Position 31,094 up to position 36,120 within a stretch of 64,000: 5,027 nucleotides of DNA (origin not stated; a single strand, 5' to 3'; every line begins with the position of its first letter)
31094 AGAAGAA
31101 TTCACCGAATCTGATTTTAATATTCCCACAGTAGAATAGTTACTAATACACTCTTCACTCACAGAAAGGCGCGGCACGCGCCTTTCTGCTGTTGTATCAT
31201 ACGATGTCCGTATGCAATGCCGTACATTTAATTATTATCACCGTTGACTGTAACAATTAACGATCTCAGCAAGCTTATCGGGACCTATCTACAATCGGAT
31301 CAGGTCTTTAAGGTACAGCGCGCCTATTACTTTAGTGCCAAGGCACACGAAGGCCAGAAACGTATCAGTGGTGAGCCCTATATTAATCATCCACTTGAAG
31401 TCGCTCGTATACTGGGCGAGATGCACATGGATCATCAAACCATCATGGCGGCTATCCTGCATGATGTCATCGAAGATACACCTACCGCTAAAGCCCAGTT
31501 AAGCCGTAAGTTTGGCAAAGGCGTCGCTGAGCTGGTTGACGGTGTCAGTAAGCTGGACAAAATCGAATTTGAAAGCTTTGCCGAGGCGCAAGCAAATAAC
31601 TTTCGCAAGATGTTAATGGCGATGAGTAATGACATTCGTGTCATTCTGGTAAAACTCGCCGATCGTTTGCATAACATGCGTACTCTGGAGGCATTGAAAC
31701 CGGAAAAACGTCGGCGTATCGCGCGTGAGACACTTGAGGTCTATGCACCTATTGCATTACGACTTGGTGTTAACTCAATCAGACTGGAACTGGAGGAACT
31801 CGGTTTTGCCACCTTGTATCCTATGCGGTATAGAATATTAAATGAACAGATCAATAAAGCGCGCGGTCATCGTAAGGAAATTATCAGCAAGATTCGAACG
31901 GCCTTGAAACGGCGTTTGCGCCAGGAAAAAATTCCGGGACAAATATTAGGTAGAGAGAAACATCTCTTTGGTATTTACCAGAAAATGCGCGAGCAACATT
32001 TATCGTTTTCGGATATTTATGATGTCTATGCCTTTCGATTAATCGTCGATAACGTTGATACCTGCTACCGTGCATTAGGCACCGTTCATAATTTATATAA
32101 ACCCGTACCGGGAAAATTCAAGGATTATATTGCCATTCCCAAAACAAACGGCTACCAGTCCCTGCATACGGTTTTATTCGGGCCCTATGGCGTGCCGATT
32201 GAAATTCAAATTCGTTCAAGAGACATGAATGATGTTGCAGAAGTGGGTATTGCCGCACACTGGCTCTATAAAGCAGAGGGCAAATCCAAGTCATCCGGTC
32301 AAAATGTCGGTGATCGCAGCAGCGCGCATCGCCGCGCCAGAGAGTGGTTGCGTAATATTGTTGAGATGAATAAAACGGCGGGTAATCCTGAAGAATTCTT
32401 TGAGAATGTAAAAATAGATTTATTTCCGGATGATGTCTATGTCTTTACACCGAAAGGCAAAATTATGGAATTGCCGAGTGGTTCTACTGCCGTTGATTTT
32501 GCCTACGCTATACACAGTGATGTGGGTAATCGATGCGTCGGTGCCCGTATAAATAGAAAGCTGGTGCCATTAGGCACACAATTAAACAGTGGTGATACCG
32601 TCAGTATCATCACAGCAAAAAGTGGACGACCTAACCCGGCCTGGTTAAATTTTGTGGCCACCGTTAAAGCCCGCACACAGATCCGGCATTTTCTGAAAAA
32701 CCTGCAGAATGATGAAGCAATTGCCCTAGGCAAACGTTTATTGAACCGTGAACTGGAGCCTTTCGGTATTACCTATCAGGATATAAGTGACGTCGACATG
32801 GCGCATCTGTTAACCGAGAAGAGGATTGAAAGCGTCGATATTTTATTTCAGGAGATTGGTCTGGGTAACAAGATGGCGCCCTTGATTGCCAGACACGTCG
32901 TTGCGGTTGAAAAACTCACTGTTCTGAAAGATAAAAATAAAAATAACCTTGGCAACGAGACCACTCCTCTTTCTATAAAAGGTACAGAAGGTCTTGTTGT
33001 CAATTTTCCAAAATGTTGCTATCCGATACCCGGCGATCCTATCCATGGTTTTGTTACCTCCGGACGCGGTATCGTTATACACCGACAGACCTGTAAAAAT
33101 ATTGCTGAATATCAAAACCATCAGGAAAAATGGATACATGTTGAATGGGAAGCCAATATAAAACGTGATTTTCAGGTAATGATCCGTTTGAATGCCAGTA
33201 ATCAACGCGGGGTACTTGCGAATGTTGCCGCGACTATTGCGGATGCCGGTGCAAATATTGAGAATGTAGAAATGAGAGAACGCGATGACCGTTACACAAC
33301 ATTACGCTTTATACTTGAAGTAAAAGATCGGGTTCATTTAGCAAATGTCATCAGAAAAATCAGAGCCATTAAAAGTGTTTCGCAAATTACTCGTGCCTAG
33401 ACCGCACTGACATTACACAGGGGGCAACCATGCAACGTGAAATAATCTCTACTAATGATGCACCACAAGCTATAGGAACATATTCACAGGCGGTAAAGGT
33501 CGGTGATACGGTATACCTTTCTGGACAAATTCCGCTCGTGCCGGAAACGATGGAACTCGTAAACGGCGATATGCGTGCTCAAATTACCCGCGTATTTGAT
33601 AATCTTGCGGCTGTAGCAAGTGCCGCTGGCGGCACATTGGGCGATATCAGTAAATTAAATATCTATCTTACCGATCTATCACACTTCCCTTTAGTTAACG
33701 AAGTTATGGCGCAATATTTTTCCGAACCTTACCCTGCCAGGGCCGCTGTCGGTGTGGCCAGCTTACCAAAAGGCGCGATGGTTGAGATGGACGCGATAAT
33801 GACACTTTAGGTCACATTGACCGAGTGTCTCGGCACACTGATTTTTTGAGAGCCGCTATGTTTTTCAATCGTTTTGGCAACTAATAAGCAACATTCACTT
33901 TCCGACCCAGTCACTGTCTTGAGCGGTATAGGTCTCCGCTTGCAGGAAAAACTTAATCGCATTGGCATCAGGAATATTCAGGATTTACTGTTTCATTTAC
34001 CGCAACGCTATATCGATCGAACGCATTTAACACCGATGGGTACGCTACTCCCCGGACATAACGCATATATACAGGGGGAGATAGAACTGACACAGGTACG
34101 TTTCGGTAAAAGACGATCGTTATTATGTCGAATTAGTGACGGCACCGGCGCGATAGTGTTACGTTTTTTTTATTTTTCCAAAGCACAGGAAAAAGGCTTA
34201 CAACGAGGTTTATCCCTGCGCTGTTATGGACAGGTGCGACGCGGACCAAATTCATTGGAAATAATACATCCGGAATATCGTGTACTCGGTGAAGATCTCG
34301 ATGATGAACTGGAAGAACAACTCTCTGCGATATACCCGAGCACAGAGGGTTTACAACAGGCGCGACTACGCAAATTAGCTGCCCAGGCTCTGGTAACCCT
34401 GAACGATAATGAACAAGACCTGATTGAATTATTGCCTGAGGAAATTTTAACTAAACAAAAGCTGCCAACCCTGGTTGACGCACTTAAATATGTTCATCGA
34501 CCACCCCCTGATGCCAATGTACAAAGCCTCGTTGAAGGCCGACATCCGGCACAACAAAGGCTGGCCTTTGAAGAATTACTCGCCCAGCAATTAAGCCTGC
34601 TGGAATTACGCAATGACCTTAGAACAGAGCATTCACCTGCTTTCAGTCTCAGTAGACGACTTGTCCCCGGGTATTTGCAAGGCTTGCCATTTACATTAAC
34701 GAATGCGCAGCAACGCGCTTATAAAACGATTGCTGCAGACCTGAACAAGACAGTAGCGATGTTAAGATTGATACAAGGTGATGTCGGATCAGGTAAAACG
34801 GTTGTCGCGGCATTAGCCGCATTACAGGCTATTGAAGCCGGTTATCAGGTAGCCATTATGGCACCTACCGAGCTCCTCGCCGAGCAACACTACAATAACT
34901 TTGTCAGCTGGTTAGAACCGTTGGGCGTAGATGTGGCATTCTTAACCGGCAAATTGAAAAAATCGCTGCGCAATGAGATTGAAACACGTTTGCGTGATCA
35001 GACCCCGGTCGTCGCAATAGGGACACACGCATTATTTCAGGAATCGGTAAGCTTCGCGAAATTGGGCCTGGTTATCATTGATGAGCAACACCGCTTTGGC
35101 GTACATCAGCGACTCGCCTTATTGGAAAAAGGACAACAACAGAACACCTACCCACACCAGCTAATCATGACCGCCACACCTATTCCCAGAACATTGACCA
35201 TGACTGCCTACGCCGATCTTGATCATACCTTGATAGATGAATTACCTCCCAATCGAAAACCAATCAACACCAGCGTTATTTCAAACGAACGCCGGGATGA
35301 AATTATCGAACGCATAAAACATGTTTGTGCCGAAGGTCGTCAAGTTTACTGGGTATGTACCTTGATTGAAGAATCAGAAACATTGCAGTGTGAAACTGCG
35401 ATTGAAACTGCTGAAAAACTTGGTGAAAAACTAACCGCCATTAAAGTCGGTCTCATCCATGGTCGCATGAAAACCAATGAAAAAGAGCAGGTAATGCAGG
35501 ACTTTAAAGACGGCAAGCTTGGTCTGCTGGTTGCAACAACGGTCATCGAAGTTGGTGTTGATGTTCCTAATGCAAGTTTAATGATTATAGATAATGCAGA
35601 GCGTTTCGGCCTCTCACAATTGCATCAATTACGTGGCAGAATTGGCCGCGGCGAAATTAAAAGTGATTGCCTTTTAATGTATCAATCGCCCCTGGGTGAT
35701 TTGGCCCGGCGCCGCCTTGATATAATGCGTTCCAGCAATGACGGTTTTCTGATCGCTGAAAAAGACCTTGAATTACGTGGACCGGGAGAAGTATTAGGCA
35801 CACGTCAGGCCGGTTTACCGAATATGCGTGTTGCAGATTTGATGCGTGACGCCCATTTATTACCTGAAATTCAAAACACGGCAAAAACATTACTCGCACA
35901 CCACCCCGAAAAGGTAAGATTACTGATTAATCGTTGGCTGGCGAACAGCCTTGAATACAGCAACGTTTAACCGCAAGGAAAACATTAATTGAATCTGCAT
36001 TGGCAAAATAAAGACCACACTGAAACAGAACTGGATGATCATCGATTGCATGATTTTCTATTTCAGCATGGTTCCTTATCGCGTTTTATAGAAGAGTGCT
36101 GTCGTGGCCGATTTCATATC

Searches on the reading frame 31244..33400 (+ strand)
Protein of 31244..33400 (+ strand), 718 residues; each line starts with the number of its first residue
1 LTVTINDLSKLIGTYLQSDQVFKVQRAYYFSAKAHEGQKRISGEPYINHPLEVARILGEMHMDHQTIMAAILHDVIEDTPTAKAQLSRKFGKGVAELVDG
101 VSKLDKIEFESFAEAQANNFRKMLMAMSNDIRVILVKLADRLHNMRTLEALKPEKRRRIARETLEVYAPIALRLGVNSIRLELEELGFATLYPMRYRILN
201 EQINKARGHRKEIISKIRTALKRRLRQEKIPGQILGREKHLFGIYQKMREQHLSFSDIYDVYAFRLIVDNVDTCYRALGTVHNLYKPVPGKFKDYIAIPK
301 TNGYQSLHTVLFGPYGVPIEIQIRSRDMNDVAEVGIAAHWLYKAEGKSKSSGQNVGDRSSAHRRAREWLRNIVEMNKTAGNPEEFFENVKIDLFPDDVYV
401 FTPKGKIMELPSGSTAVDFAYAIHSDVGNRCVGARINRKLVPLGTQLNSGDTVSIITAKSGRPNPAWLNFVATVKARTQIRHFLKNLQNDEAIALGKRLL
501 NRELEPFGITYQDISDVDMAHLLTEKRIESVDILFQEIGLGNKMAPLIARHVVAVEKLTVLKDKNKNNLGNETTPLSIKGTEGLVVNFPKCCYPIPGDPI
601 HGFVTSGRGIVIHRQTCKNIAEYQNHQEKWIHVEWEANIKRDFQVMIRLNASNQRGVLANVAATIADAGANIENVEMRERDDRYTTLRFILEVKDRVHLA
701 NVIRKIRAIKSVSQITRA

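Call 81: search_protein_families(library=pfam, proteins=[window:31244-33400:+], max_evalue=0.00001)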
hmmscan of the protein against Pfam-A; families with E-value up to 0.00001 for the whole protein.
window:31244-33400:+ (718 aa): 8 families
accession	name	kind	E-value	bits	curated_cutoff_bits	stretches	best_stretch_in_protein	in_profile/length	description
PF13328.12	HD_4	-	1.9e-53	180.8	27.2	1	27-176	1-155/156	HD domain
PF04607.23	RelA_SpoT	-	6e-40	136.5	27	1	236-346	1-112/113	Region found in RelA / SpoT proteins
PF02824.27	TGS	-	1e-23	83.5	22.2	1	398-457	1-60/60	TGS domain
PF13291.12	ACT_4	-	1.8e-19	70.6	27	1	641-717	3-80/80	ACT domain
PF01966.28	HD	-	1e-14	55.3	22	1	46-145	1-116/116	HD domain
PF19296.4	RelA_AH_RIS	-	2.7e-11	44.3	23.8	0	565-630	120-185/185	RelA/SpoT, AH and RIS domains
PF01842.31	ACT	-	1.1e-09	38.3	27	1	646-709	2-64/66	ACT domain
PF22629.2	ACT_AHAS_ss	-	2.4e-06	28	27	0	649-713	3-66/67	AHAS small subunit-like ACT domain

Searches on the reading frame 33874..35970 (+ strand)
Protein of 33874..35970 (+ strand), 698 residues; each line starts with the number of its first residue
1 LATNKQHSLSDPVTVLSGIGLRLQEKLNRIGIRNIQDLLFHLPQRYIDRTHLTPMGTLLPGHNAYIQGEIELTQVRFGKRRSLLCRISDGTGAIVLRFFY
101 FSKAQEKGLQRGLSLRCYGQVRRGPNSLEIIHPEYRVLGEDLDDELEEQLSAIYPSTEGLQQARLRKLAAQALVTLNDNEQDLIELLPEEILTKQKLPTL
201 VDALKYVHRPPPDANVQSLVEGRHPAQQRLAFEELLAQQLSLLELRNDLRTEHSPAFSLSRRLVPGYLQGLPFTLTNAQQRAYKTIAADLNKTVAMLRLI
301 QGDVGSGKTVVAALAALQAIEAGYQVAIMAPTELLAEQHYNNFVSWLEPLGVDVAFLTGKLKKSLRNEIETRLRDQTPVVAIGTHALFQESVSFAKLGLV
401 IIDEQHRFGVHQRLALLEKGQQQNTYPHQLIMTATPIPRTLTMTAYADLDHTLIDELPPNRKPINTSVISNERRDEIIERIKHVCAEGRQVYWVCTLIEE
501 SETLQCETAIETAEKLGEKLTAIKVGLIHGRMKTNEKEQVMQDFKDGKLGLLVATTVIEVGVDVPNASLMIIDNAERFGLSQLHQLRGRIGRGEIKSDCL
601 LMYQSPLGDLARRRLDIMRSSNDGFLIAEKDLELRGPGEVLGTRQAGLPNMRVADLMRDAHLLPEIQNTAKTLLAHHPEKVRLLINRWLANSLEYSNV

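Call 81: search_protein_families(library=pfam, proteins=[window:33874-35970:+], max_evalue=0.00001)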
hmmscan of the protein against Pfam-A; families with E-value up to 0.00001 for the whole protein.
window:33874-35970:+ (698 aa): 9 families
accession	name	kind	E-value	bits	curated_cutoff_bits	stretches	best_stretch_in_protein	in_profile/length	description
PF00270.35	DEAD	-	2.9e-25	89.4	26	1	277-441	2-164/167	DEAD/DEAH box helicase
PF00271.37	Helicase_C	-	8.2e-25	87.6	23.5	1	486-592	13-108/110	Helicase conserved C-terminal domain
PF17191.10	RecG_wedge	-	4e-14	53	23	1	17-172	6-158/162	RecG wedge domain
PF04851.21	ResIII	-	2.3e-13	50.8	22.5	1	274-436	3-162/164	Type III restriction enzyme, res subunit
PF19833.4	RecG_dom3_C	-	1.1e-11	45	26.8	1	622-680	2-61/87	ATP-dependent DNA helicase RecG, domain 3, C-terminal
PF01336.31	tRNA_anti-codon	-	1e-07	32.2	27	1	69-138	6-75/75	OB-fold nucleic acid binding domain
PF00176.29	SNF2-rel_dom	-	2.7e-07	30.4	24.9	1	302-441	24-168/290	SNF2-related domain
PF22590.2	Cas3-like_C_2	-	3.9e-07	30.8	27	1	507-593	13-104/106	CRISPR-associated nuclease/helicase Cas3, C-terminal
PF13604.12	AAA_30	-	1.9e-06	28.2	27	0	275-423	2-115/191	AAA domain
